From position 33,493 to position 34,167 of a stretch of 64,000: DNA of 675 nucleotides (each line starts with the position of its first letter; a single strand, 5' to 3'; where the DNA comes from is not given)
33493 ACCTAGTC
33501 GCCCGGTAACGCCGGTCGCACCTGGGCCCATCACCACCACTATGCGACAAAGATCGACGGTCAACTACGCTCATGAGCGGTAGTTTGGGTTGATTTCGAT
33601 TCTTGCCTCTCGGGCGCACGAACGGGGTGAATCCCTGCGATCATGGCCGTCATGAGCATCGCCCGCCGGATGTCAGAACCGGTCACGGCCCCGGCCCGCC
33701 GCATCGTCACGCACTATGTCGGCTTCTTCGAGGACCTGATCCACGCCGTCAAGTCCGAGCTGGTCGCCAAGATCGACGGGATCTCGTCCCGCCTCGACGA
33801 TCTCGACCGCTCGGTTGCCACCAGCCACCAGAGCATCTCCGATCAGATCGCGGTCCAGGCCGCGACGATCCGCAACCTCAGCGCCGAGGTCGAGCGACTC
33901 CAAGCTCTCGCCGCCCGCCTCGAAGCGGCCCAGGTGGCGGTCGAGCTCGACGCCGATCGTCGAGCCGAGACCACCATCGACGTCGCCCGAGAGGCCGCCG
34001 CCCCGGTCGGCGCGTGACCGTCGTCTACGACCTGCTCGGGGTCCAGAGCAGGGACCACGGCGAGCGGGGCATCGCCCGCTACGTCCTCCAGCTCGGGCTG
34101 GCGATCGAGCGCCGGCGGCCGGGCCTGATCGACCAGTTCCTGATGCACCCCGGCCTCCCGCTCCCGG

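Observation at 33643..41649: Convergent glycan assembly and export locus built around a GT4-GT4-FkbM fusion and a Wzm/Wzt exporter with a cap-reading-type Wzt domain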

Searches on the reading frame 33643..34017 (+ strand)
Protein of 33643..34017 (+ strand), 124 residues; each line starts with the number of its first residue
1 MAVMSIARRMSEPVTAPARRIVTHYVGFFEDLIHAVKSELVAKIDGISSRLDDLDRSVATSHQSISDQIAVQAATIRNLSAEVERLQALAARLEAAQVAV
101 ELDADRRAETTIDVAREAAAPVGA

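Call 8: search_protein_families(library=pfam, proteins=[window:33643-34017:+], max_evalue=0.01)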
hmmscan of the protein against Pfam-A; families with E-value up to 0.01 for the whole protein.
window:33643-34017:+ (124 aa): 2 families
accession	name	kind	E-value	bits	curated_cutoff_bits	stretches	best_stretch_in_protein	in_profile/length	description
PF06825.17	HSBP1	-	7e-05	23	28.6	1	36-63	21-48/51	Heat shock factor binding protein 1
PF07889.17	DUF1664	-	0.0059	17.1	34.6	1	20-95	44-115/124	Protein of unknown function (DUF1664)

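Call 13: search_protein_families(library=ncbifam, proteins=[window:33643-34017:+], max_evalue=0.01)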
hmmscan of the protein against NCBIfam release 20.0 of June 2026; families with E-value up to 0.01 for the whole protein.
window:33643-34017:+ (124 aa): 1 family
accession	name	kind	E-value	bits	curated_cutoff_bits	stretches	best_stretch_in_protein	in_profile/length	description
TIGR03017.1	EpsF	equivalog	0.00081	18.2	422.75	1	33-113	291-371/444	chain length determinant protein EpsF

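Call 82: search_protein_representatives(protein=window:33643-34017:+)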
Query: 124 residues. Proteins with E-value up to 0.001 (for the whole library): 24; up to 1e-10: 17; up to 1e-30: 2. The best 24 are listed.
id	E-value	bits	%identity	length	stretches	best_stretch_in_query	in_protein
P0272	1.2e-66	237.7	100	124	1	1-124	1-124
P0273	7.8e-35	135.5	72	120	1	1-95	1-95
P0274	2.4e-26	108.3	57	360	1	4-109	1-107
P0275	4.8e-25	104.1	52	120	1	4-106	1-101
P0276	1.1e-21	93.3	53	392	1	4-99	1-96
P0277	3.0e-21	91.9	54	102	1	7-111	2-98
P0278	9.2e-21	90.4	49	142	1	3-94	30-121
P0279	1.1e-19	86.9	54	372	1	4-87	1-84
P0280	8.6e-19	84.1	48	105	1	8-99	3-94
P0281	1.9e-17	79.7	45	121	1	4-104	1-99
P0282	9.2e-17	77.6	48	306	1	10-106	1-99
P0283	8.3e-16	74.5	40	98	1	10-98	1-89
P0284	3.2e-14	69.4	62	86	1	22-102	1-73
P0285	2.4e-13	66.6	44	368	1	4-99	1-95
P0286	2.6e-13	66.5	44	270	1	4-92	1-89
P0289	2.0e-08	50.8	40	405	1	4-102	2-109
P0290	1.9e-06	44.4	38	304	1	4-109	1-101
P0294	2.1e-04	37.9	29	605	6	42-95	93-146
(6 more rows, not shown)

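Call 83: search_protein_families(library=pfam, proteins=[P0274, P0276, P0279, P0282, P0285, P0286, P0289, P0290, P0294], max_evalue=0.001)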
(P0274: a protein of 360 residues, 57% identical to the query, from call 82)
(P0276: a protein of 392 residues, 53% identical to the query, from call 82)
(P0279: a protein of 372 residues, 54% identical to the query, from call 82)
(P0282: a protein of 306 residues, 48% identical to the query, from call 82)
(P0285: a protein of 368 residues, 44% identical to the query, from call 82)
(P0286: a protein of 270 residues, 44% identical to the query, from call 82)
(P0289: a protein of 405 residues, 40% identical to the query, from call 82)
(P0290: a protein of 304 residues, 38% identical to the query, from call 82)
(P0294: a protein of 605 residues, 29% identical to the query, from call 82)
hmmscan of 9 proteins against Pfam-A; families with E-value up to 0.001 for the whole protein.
P0274 (360 aa): 1 family
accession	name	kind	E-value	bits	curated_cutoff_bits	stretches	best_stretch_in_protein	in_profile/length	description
PF09311.16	Rab5-bind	-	2.7e-05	24.2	33.6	1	35-116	65-146/307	Rabaptin-like protein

P0276 (392 aa): 1 family
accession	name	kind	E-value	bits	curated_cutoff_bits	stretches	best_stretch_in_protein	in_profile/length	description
PF05050.19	Methyltransf_21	-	1.9e-15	57.9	22.7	1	171-345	1-164/173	Methyltransferase FkbM domain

P0279 (372 aa): 3 families
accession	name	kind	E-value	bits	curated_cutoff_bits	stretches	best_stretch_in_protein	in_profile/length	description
PF13489.12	Methyltransf_23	-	1.5e-07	31.8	27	1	176-308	18-124/164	Methyltransferase domain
PF03269.20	DUF268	-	1.7e-06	28.4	25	1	240-317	62-138/176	Caenorhabditis protein of unknown function, DUF268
PF08241.18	Methyltransf_11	-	0.00014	22.9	21.2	1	185-288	1-95/95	Methyltransferase domain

P0282 (306 aa): 1 family
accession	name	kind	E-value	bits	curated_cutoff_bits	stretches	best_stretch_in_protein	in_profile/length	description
PF13489.12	Methyltransf_23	-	2.8e-05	24.3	27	1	132-240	17-121/164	Methyltransferase domain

P0285 (368 aa): 2 families
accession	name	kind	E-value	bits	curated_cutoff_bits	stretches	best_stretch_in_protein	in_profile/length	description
PF13489.12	Methyltransf_23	-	7.8e-08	32.7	27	1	190-320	18-130/164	Methyltransferase domain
PF03269.20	DUF268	-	3.2e-07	30.8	25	1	249-348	62-158/176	Caenorhabditis protein of unknown function, DUF268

P0286 (270 aa): 0 families

P0289 (405 aa): 2 families
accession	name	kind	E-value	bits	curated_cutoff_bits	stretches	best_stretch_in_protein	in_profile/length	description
PF13489.12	Methyltransf_23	-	1.5e-05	25.2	27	1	225-336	16-118/164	Methyltransferase domain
PF03269.20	DUF268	-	7.7e-05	23.1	25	1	285-363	61-138/176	Caenorhabditis protein of unknown function, DUF268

P0290 (304 aa): 2 families
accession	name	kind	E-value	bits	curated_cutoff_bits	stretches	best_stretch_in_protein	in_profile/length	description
PF13489.12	Methyltransf_23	-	2.5e-08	34.3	27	1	125-240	17-123/164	Methyltransferase domain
PF03269.20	DUF268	-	6e-05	23.4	25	1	183-263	60-139/176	Caenorhabditis protein of unknown function, DUF268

P0294 (605 aa): 12 families
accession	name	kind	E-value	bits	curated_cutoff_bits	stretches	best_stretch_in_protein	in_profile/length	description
PF07889.17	DUF1664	-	4.2e-19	69.2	34.6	4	176-258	40-122/124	Protein of unknown function (DUF1664)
PF05531.17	NPV_P10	-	5.4e-11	43.3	29.8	0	174-230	8-63/75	Nucleopolyhedrovirus P10 protein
PF09177.16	STX6_10_61_N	-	2e-10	41.5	29.4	0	161-258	6-97/99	Syntaxin 6/10/61, N-terminal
PF16526.10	CLZ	-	6.8e-09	36.4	26.7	0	441-485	22-66/71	C-terminal leucine zipper domain of cyclic nucleotide-gated channels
PF16574.10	CEP209_CC5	-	4e-07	30.6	25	0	401-516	10-123/128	Coiled-coil region of centrosome protein CE290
PF12826.13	HHH_2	-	6.4e-07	29.9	27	0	238-270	15-47/64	Helix-hairpin-helix motif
PF00103.25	Hormone_1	-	1e-06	29.1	22.7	0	98-174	77-156/215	Somatotropin hormone family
PF05440.17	MtrB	-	2.2e-06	28.5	27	0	427-471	11-57/94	Tetrahydromethanopterin S-methyltransferase subunit B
PF10046.14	BLOC1_2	-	3.1e-06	27.9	33.4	0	116-180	25-85/96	Biogenesis of lysosome-related organelles complex-1 subunit 2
PF20663.3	COG4_N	-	1.5e-05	25.5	27.3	0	115-182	6-69/107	Conserved oligomeric Golgi complex subunit 4, N-terminal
PF09824.15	ArsR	-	0.00011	22.3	28.6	0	375-432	99-156/159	ArsR transcriptional regulator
PF22365.1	PfNDH2_hel_ins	-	0.00086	19.6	27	0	522-553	10-41/65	PfNDH2 helical insertion domain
